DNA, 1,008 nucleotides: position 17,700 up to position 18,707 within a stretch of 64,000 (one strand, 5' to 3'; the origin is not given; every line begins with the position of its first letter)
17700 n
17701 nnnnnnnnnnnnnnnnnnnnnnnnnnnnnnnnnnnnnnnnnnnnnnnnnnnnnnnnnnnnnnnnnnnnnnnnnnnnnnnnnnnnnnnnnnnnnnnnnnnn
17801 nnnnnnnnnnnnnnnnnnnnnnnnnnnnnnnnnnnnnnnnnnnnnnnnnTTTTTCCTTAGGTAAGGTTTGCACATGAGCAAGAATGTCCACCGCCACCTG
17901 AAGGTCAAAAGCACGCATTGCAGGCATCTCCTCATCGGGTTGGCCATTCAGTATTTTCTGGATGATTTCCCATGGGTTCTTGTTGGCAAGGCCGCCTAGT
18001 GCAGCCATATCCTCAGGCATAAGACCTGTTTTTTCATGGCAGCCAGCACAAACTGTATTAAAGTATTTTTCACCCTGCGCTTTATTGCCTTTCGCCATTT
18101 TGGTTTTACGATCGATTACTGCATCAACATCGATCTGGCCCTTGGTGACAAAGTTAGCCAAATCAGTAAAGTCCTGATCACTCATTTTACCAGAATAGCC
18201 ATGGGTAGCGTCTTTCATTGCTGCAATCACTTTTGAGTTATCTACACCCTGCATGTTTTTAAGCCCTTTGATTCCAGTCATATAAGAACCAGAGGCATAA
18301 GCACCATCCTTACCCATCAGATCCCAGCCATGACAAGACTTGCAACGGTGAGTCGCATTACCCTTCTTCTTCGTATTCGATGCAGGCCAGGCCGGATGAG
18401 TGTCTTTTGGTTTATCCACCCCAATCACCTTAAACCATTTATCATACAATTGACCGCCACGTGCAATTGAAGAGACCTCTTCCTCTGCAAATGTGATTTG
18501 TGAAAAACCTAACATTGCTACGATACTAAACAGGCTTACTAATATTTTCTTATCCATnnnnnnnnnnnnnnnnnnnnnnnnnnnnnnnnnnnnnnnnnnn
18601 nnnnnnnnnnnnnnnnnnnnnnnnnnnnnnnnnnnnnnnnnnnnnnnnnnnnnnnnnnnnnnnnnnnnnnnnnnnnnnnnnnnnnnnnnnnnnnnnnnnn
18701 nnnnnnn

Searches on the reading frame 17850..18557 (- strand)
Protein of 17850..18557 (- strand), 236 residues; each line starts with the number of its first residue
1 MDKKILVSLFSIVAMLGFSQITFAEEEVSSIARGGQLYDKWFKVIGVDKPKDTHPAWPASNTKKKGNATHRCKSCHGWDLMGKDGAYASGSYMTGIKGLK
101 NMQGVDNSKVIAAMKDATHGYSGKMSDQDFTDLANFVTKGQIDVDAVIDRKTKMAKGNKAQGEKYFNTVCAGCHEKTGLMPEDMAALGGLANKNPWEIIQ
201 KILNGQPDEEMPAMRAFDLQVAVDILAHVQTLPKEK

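Call 28: search_protein_families(library=pfam, proteins=[window:17850-18557:-], max_evalue=0.001)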
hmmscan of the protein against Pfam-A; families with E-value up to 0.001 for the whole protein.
window:17850-18557:- (236 aa): 3 families
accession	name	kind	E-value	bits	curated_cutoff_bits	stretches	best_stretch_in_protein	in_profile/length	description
PF13442.11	Cytochrome_CBB3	-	2.3e-11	44.3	27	1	159-219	3-56/68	Cytochrome C oxidase, cbb3-type, subunit III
PF00034.26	Cytochrom_C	-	3.8e-08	35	21.3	0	70-138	10-87/90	Cytochrome c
PF01346.23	FKBP_N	-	0.00082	20.6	22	0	87-167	6-78/97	Domain amino terminal to FKBP-type peptidyl-prolyl isomerase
